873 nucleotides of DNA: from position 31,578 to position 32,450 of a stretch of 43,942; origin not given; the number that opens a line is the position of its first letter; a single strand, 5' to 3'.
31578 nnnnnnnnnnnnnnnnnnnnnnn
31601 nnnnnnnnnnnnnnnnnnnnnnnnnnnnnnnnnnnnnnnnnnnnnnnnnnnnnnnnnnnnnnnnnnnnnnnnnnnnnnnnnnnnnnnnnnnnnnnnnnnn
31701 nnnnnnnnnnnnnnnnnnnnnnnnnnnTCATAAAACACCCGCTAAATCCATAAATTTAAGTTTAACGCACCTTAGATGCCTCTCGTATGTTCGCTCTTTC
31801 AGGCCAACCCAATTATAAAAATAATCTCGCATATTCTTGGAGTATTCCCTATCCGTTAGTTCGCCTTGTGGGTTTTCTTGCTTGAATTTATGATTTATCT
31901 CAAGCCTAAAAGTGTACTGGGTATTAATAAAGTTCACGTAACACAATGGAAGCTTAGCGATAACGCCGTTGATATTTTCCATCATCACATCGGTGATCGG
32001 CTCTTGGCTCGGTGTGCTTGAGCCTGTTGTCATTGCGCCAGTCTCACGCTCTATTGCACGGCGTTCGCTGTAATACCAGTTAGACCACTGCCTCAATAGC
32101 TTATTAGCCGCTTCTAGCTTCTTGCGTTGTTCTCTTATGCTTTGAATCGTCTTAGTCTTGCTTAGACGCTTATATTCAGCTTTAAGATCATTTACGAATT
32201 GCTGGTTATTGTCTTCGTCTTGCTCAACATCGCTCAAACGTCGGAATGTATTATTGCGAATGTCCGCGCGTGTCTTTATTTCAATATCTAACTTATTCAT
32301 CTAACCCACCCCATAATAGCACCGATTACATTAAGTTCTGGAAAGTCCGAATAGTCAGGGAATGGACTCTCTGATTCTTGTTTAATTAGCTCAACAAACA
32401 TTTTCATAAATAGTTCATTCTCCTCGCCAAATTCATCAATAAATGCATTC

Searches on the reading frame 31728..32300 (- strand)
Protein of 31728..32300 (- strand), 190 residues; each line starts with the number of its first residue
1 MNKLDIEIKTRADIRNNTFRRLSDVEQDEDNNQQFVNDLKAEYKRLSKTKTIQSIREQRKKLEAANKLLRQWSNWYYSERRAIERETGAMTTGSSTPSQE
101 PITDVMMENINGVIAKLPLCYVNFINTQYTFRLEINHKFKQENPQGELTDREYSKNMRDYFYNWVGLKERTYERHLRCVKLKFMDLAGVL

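Call 12: search_protein_families(library=phrogs, proteins=[window:31728-32300:-], max_evalue=0.01)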
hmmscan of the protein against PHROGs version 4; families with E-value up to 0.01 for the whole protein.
window:31728-32300:- (190 aa): 0 families

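Call 13: search_protein_families(library=pfam, proteins=[window:31728-32300:-], max_evalue=0.01)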
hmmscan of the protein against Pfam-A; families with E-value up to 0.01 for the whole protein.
window:31728-32300:- (190 aa): 0 families

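Call 14: find_related_loci(query=window:31728-32300:-, collection=viral_contigs, flank=4000)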
Query window:31728-32300:- (190 aa) in viral_contigs; peptide patterns used: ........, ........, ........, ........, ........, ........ (x = any residue, [..] = any of these).
3 stretches matched a pattern, but none encodes a relative of the query by tblastn (E <= 1e-3).

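Call 18: find_homologous_proteins(query=window:31728-32300:-)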
Query window:31728-32300:- (190 aa): 3 proteins with E <= 0.001 among 75 candidates.
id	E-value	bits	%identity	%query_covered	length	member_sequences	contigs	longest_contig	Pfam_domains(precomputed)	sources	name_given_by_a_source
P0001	4.1e-122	423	100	100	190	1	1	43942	-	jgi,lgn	-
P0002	1.6e-89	316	73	100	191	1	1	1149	-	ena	-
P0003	2.0e-85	303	73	100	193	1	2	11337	-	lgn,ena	-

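Call 19: find_encoding_contigs(protein=P0003, flank=5000, max_places=10)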
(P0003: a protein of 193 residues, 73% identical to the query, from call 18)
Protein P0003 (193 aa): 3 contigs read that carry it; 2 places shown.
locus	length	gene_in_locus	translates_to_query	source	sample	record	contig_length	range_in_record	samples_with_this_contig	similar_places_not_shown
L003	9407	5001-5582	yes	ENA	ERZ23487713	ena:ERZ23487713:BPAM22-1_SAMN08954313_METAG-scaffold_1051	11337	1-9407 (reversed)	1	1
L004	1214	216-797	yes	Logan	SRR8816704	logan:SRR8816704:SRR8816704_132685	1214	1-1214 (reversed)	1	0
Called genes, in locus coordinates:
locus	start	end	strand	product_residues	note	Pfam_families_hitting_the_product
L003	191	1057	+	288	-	-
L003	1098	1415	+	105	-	-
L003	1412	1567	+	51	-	-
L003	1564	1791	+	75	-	-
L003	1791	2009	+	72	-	-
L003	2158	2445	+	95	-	-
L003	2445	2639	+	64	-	-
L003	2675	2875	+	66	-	-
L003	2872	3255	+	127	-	-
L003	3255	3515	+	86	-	-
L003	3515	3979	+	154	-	PF07105:DUF1367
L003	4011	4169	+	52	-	-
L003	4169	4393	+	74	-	-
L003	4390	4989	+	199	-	PF05766:NinG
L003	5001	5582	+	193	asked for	-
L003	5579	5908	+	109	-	-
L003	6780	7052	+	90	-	-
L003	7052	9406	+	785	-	?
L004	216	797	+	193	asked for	-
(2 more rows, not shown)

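Call 20: find_encoding_contigs(protein=P0002, flank=5000, max_places=10)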
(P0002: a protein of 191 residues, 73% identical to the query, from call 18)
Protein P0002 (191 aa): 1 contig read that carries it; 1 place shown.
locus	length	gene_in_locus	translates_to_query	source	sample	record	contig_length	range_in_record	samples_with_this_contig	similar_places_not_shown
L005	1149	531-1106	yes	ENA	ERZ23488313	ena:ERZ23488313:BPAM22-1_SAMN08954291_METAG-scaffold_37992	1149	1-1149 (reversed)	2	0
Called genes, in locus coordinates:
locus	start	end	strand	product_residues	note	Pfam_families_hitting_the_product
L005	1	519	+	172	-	?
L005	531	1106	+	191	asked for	-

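Call 28: search_dna_similar(query=window:31728-32300:-, collection=phages, mode=protein, max_rows=30, max_evalue=0.01)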
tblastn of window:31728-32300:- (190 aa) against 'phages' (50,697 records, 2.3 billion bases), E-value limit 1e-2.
No match.

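Call 40: predict_structure(alignment_id=A2)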
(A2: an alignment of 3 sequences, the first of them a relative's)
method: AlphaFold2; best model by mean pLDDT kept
length: 190 residues; sequences in the alignment: 3
mean_pLDDT: 62.9   pTM: 0.44
mean pLDDT of the five models: 62.9, 54.5, 51.4, 51.0, 41.7
residues with pLDDT >= 90: 0; 70-90: 49; 50-70: 112; < 50: 29
segments of 3 or more residues with pLDDT < 50: 80-84, 86-102
pLDDT, mean of each block of 10 residues (from residue 1): 57 56 54 61 62 58 55 52 44 42 57 68 67 74 84 82 84 76 63
secondary structure, 60 per line:
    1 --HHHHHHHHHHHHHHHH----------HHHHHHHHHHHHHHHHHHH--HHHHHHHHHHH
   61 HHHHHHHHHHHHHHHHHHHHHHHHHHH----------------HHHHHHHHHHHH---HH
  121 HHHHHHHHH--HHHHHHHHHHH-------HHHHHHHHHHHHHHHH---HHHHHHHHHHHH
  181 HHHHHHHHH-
elements in order: H3-18 H29-47 H50-87 H104-115 H119-129 H132-142 H150-165 H169-189

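Call 41: search_protein_representatives(alignment_id=A2)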
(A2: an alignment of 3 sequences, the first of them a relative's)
Query: 3 sequences, 190 profile positions. Proteins with E-value up to 0.001 (for the whole library): 10; up to 1e-10: 1; up to 1e-30: 1. The best 10 are listed.
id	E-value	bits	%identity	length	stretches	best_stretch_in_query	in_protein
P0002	2.0e-119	412.5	-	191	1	1-190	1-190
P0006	2.2e-10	56.9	-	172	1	50-186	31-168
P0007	6.1e-08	48.9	-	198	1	60-183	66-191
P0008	1.3e-07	47.8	-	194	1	52-165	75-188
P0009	4.0e-06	43.0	-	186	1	33-184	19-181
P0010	2.0e-05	40.7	-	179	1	54-183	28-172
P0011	1.6e-04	37.7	-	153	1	55-185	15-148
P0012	1.8e-04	37.6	-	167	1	58-188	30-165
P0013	1.9e-04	37.5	-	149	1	55-184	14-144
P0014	3.1e-04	36.8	-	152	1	56-184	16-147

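Call 42: search_protein_families(library=pfam, proteins=[P0006, P0007, P0008, P0009, P0010, P0011, P0012, P0013, P0014], max_evalue=0.1)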
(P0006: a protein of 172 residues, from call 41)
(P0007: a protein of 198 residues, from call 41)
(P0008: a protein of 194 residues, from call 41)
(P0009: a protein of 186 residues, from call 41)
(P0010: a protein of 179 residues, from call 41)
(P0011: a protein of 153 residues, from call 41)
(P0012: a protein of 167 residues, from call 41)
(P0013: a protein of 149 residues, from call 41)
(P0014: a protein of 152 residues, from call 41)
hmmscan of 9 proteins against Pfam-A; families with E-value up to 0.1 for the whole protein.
P0006 (172 aa): 0 families

P0007 (198 aa): 1 family
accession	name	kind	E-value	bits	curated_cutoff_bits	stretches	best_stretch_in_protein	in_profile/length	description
PF01712.25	dNK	-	0.049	13.8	27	1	108-174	100-168/203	Deoxynucleoside kinase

P0008 (194 aa): 0 families

P0009 (186 aa): 0 families

P0010 (179 aa): 2 families
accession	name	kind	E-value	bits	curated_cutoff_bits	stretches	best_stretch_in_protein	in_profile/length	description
PF25577.1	TPR_TAF2_C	-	0.0088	15.3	27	1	47-160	232-342/363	TAF2-like, TPR repeats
PF08598.16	Sds3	-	0.021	15.3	25.4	0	4-92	96-172/217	Sds3-like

P0011 (153 aa): 0 families

P0012 (167 aa): 0 families

P0013 (149 aa): 0 families

P0014 (152 aa): 0 families

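Call 43: search_protein_families(library=phrogs, proteins=[P0006, P0007, P0008, P0009, P0010, P0011, P0012, P0013, P0014, P0001], max_evalue=0.1)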
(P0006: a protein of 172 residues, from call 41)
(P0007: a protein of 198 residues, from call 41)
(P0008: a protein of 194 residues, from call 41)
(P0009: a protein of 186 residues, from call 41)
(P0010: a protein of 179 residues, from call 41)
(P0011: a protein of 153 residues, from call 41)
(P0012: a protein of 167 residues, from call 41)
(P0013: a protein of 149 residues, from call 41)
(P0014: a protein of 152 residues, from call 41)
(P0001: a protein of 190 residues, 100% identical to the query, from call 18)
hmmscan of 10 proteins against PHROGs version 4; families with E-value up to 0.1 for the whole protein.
P0006 (172 aa): 0 families

P0007 (198 aa): 0 families

P0008 (194 aa): 1 family
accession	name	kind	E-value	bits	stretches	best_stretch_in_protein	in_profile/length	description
phrog_24670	-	unknown function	0.022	15.5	1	6-55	13-62/256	-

P0009 (186 aa): 1 family
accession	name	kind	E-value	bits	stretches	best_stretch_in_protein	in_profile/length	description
phrog_2319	-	unknown function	0.0087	16.3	0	72-159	195-278/399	-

P0010 (179 aa): 1 family
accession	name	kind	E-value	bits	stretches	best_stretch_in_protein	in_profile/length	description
phrog_4300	-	unknown function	0.0057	17.9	1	38-168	4-124/168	-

P0011 (153 aa): 0 families

P0012 (167 aa): 0 families

P0013 (149 aa): 0 families

P0014 (152 aa): 0 families

P0001 (190 aa): 0 families

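Call 46: fold_search(model_id=the predicted structure, library=pdb)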
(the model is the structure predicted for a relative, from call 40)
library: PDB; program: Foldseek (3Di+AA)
matches with E <= 10: 97; with E <= 0.001: 0
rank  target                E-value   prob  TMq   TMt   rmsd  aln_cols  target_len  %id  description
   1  6k7x_C                5.5e-01  0.23  0.23  0.19  20.6       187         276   12  Human MCU-EMRE complex (released 2020-09-09)
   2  6ckv_MODEL_1_A        6.4e-01  0.14  0.17  0.20  17.3       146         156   12  Solution NMR structure of human BOK (released 2018-05-09)
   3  6wdn_E                9.1e-01  0.12  0.18  0.20  21.5       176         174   15  Cryo-EM structure of mitochondrial calcium uniporter holocomplex in low Ca2+ (released 2020-05-27)
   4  6o58_E                1.4e+00  0.08  0.17  0.16  22.4       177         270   16  Human MCU-EMRE complex, dimer of channel (released 2019-05-22)
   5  3bem_A                1.6e+00  0.13  0.17  0.16  17.6       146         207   10  Crystal structure of putative nitroreductase ydfN (2632848) from Bacillus subtilis at 1.65 A resolution (released 2007-12-04)
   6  6o58_A                1.8e+00  0.11  0.24  0.19  21.1       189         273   14  Human MCU-EMRE complex, dimer of channel (released 2019-05-22)
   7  8hnv_E                2.9e+00  0.21  0.20  0.33   6.1        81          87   15  CryoEM structure of HpaCas9-sgRNA-dsDNA in the presence of AcrIIC4 (released 2023-07-19)
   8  1jmw                  3.2e+00  0.08  0.19  0.23  12.0       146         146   14  Propagating Conformational Changes Over Long (And Short) Distances (released 2001-08-15)
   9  1wwm_B                3.2e+00  0.06  0.17  0.17  15.1       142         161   14  Crystal Structure of Conserved Hypothetical Protein TT2028 from an Extremely Thermophilic Bacterium Thermus thermophil (released 2005-07-07)
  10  6drf_MODEL_1_A        3.4e+00  0.08  0.16  0.20  11.8       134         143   16  Structure of human Retinal Degeneration 3(RD3) Protein (released 2019-02-06)
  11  4mhl                  3.6e+00  0.07  0.18  0.20  15.8       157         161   12  The crystal structure of human interleukin-11 (released 2014-09-03)
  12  6wdn_I                3.9e+00  0.06  0.19  0.21  21.1       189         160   12  Cryo-EM structure of mitochondrial calcium uniporter holocomplex in low Ca2+ (released 2020-05-27)
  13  4o9h_A                4.1e+00  0.05  0.16  0.19  17.5       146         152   12  Structure of Interleukin-6 in complex with a Camelid Fab fragment (released 2015-04-15)
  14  1i4d_B                4.6e+00  0.05  0.18  0.18  24.8       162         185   15  CRYSTAL STRUCTURE ANALYSIS OF RAC1-GDP COMPLEXED WITH ARFAPTIN (P21) (released 2001-05-16)
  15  8el0_A                4.6e+00  0.04  0.15  0.08  17.3       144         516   14  Structure of MBP-Mcl-1 in complex with a macrocyclic compound (released 2023-10-04)
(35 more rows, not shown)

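Call 47: find_homologous_proteins(query=A3, max_evalue=0.001)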
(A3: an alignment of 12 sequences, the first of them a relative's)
Query A3 (12 sequences) (190 aa, profile of the alignment): 12 proteins with E <= 0.001 among 2548 candidates.
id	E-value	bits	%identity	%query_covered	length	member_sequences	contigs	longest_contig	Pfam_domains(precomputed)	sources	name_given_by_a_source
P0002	2.3e-59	218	73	100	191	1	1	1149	-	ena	-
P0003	1.1e-58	216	73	100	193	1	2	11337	-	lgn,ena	-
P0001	2.9e-58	214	100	100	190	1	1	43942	-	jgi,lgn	-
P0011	3.8e-54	201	27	72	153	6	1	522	-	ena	-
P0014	2.7e-53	198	25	66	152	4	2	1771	-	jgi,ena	-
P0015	1.1e-51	193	27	74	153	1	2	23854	-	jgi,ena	-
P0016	8.1e-51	190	26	66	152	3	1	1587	-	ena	-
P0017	1.9e-49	186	26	66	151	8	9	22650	-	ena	-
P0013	5.1e-48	181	24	71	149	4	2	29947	-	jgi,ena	-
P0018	1.1e-46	177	24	71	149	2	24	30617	-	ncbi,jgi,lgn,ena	-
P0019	6.1e-24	103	38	28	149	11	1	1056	-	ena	-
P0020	4.3e-9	54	34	18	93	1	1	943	-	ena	-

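Call 48: find_encoding_contigs(protein=P0018, flank=4000, max_places=6)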
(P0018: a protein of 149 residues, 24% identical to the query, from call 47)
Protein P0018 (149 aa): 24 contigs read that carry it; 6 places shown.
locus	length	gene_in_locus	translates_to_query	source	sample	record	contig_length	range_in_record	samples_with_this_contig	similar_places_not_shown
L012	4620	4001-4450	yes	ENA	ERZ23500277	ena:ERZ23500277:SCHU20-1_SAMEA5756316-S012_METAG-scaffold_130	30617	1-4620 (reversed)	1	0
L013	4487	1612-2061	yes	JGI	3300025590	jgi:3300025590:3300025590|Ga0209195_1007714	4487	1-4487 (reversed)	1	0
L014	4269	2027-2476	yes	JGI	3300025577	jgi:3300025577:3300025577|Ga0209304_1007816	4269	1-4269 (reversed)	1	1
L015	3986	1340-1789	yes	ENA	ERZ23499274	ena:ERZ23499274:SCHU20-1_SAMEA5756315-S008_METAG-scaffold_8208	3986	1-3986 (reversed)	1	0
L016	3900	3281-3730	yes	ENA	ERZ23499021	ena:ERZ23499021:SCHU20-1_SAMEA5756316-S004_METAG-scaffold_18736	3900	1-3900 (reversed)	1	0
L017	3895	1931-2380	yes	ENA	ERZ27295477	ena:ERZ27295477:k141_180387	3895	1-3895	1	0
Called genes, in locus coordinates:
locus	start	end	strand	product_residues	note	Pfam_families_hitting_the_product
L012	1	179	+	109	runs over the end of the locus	-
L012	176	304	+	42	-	-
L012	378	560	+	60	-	-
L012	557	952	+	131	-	-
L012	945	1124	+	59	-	-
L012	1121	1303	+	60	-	-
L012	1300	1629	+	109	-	-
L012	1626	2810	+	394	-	PF00145:DNA_methylase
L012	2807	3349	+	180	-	PF05766:NinG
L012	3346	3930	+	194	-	PF13392:HNH_3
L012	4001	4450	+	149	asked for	-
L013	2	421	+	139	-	?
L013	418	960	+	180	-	PF05766:NinG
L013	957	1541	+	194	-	PF13392:HNH_3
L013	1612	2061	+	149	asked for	-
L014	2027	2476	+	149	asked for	-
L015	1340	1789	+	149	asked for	-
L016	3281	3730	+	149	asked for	-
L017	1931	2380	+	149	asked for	-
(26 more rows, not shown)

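Call 49: find_encoding_contigs(protein=P0017, flank=4000, max_places=4)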
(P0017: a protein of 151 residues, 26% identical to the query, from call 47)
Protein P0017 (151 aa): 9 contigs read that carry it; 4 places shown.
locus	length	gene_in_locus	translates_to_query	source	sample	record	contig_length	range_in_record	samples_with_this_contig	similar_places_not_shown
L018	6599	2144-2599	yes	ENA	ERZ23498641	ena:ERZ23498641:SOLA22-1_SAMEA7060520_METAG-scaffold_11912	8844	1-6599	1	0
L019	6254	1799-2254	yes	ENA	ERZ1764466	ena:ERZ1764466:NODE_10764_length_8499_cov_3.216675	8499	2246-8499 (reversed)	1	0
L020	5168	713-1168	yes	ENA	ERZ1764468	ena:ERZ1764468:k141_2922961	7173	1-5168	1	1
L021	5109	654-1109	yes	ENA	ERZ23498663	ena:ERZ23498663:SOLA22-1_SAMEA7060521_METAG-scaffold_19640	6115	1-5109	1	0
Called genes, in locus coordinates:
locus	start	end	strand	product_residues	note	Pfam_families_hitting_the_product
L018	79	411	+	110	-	-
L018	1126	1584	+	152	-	PF00145:DNA_methylase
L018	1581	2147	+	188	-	PF05766:NinG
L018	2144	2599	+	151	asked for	-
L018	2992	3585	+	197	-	-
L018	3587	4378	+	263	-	-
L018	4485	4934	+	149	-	PF07278:DUF1441 (weak), PF07471:Phage_Nu1, PF13411:MerR_1 (weak)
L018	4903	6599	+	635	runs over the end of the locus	PF05876:GpA_ATPase, PF20454:GpA_nuclease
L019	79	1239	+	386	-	PF00145:DNA_methylase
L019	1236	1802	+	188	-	PF05766:NinG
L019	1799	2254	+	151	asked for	-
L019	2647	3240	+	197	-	-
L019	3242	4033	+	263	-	-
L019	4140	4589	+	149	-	PF07278:DUF1441 (weak), PF07471:Phage_Nu1, PF13411:MerR_1 (weak)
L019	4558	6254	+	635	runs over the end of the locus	PF05876:GpA_ATPase, PF20454:GpA_nuclease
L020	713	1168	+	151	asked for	-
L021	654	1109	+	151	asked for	-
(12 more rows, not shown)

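Call 55: find_encoding_contigs(protein=P0015, flank=4000, max_places=4)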
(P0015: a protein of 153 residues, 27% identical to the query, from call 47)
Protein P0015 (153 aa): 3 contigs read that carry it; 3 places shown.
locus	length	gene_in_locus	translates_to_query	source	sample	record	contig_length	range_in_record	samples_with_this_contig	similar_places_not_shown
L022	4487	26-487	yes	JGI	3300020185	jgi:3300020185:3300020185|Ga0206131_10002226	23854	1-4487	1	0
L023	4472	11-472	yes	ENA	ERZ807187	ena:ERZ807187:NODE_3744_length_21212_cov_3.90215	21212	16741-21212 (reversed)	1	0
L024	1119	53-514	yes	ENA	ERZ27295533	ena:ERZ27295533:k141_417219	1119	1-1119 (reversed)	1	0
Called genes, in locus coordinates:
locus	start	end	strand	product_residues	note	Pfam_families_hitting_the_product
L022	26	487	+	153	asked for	-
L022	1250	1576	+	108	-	-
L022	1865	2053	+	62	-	-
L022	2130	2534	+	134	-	-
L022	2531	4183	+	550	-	PF03354:TerL_ATPase, PF20441:TerL_nuclease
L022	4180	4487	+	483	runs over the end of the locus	PF04860:Phage_portal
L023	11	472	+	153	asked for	-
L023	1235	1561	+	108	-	-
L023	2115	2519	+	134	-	-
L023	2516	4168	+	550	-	PF03354:TerL_ATPase, PF20441:TerL_nuclease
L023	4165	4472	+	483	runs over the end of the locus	PF04860:Phage_portal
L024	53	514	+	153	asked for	-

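Call 56: find_encoding_contigs(protein=P0013, flank=4000, max_places=4)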
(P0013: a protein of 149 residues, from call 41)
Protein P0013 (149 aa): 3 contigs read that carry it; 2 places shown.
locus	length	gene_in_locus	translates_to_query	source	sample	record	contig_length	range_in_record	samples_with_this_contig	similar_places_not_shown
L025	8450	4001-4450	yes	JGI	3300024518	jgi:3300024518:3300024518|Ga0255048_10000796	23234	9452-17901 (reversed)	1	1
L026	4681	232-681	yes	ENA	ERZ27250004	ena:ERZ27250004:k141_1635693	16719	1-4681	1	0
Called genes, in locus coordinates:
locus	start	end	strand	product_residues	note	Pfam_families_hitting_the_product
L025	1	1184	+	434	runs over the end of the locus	PF00772:DnaB, PF13481:AAA_25, PF03796:DnaB_C, PF06745:ATPase (weak)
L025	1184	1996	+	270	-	-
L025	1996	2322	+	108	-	-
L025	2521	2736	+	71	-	-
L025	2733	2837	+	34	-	-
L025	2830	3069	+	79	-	-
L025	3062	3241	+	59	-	-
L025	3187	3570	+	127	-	-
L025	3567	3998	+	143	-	-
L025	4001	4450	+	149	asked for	-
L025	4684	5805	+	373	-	PF02195:ParB_N (faint), PF01555:N6_N4_Mtase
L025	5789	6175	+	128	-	PF03592:Terminase_2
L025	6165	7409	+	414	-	PF03237:Terminase_6N, PF17289:Terminase_6C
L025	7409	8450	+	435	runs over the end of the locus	PF13264:DUF4055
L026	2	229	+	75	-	?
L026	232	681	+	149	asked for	-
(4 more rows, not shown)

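Call 88: search_solved_structures(query=A3, max_evalue=10)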
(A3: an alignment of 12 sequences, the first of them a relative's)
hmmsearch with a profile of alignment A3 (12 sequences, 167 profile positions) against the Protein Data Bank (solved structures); distinct sequences matched with E-value up to 10: 2.
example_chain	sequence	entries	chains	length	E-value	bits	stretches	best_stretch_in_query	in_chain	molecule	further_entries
8j9b_H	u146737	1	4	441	2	11.5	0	95-147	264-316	Type IV secretion protein Dot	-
9b2z_A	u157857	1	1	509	2.9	10.9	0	95-147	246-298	Type IV secretion protein Dot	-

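Call 102: predict_structure(alignment_id=A6)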
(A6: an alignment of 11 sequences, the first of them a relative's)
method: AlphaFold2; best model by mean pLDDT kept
length: 190 residues; sequences in the alignment: 11
mean_pLDDT: 78.6   pTM: 0.60
mean pLDDT of the five models: 78.6, 77.6, 77.0, 76.9, 71.4
residues with pLDDT >= 90: 47; 70-90: 100; 50-70: 37; < 50: 6
segments of 3 or more residues with pLDDT < 50: 96-98
pLDDT, mean of each block of 10 residues (from residue 1): 69 57 62 77 74 79 85 78 68 51 79 89 89 87 91 92 93 92 81
secondary structure, 60 per line:
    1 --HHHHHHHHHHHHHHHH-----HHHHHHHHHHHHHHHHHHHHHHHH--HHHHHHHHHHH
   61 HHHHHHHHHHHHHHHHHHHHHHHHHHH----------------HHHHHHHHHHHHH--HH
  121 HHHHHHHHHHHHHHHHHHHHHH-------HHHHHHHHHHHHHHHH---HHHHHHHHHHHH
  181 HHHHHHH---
elements in order: H3-18 H24-47 H50-87 H104-116 H119-142 H150-165 H169-187

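Call 105: fold_search(model_id=the predicted structure, library=pdb)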
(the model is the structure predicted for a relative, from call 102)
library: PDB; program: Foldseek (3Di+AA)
matches with E <= 10: 96; with E <= 0.001: 0
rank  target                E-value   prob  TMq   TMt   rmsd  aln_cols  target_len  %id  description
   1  5uxx_A                5.4e-01  0.35  0.23  0.27  10.6       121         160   13  Co-crystal structure of the sigma factor RpoE in complex with the anti-sigma factor NepR from Bartonella quintana (released 2018-02-28)
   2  6jnx_P                6.8e-01  0.57  0.35  0.43   9.7       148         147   13  Cryo-EM structure of a Q-engaged arrested complex (released 2019-06-12)
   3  6ckv_MODEL_1_A        6.8e-01  0.10  0.17  0.20  16.1       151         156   12  Solution NMR structure of human BOK (released 2018-05-09)
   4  6p1a_C                8.5e-01  0.63  0.37  0.44   8.3       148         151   11  Transcription antitermination factor Q21 in complex with Q21-binding-element DNA (released 2019-06-26)
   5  3bem_A                9.5e-01  0.13  0.18  0.17  16.1       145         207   11  Crystal structure of putative nitroreductase ydfN (2632848) from Bacillus subtilis at 1.65 A resolution (released 2007-12-04)
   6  5uxx_C                1.1e+00  0.25  0.23  0.26  10.6       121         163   12  Co-crystal structure of the sigma factor RpoE in complex with the anti-sigma factor NepR from Bartonella quintana (released 2018-02-28)
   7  6p1a_A                1.4e+00  0.57  0.37  0.45   8.7       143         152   11  Transcription antitermination factor Q21 in complex with Q21-binding-element DNA (released 2019-06-26)
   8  6p1c                  1.4e+00  0.51  0.37  0.46   7.7       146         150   12  Transcription antitermination factor Q21, SeMet-derivative (released 2019-06-26)
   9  3bem_B                1.8e+00  0.08  0.17  0.16  16.1       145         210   11  Crystal structure of putative nitroreductase ydfN (2632848) from Bacillus subtilis at 1.65 A resolution (released 2007-12-04)
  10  6wdn_E                1.8e+00  0.06  0.16  0.17  20.8       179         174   14  Cryo-EM structure of mitochondrial calcium uniporter holocomplex in low Ca2+ (released 2020-05-27)
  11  6p18_Q                1.9e+00  0.28  0.25  0.30   8.1        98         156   12  Q21 transcription antitermination complex: loading complex (released 2019-06-26)
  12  6dv9_F                2.1e+00  0.18  0.26  0.28  17.4       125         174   18  Crystal structure of Mycobacterium tuberculosis transcription initiation complex(ECF sigma factor L) containing 5nt RN (released 2019-02-20)
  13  6p1b_B                2.2e+00  0.33  0.35  0.45   8.8       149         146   13  Transcription antitermination factor Q21 (released 2019-06-26)
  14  2yqf_MODEL_1_A        2.2e+00  0.10  0.18  0.27  15.2       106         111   18  Solution structure of the death domain of Ankyrin-1 (released 2008-04-01)
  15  3atp_A                2.2e+00  0.10  0.22  0.26  12.3       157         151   13  Structure of the ligand binding domain of the bacterial serine chemoreceptor Tsr with ligand (released 2011-10-19)
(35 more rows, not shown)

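Call 107: fold_search(model_id=the predicted structure, library=viral)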
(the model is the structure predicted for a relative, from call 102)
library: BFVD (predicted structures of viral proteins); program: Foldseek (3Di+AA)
matches with E <= 10: 158; with E <= 0.001: 0
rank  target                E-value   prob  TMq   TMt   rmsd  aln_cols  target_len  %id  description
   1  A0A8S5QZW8            1.9e-02  1.00  0.37  0.40   7.1       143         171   12  DNA-directed RNA polymerase subunit alpha [Myoviridae sp. cteBs22]
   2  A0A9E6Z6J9            7.4e-02  0.92  0.32  0.43  12.8       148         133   10  (no name in the UniProt tables at hand)
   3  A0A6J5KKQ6            9.2e-02  0.91  0.33  0.44   8.5       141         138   18  Uncharacterized protein [uncultured Caudovirales phage]
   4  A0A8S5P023            1.6e-01  0.91  0.35  0.48   6.7       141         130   11  Uncharacterized protein [Siphoviridae sp. ct16C7]
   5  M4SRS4                2.1e-01  0.98  0.39  0.57   6.2       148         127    9  (no name in the UniProt tables at hand)
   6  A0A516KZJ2            2.1e-01  0.89  0.32  0.45   7.6       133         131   14  (no name in the UniProt tables at hand)
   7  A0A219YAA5            2.4e-01  0.84  0.35  0.49   8.8       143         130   14  (no name in the UniProt tables at hand)
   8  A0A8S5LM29            3.8e-01  0.89  0.32  0.57   6.4       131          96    8  RNaseLS-like protein [Siphoviridae sp. ct5d86]
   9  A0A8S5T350            4.0e-01  0.30  0.24  0.30  19.0       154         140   14  Minor capsid protein [Siphoviridae sp. ctedO8]
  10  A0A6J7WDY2            5.0e-01  0.75  0.33  0.55   7.4       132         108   11  Uncharacterized protein [uncultured Caudovirales phage]
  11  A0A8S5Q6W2            5.0e-01  0.57  0.31  0.36  12.6       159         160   12  Transcriptional regulator [Myoviridae sp. ctAca11]
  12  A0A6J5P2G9            5.3e-01  0.75  0.38  0.38   9.2       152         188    7  Uncharacterized protein [uncultured Caudovirales phage]
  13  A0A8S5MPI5            5.9e-01  0.21  0.23  0.24  13.4       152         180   12  Uncharacterized protein [Podoviridae sp. ctoqT5]
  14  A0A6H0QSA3            6.3e-01  0.41  0.23  0.38  14.7       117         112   14  (no name in the UniProt tables at hand)
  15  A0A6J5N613            7.0e-01  0.75  0.34  0.46   7.2       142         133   15  Uncharacterized protein [uncultured Caudovirales phage]
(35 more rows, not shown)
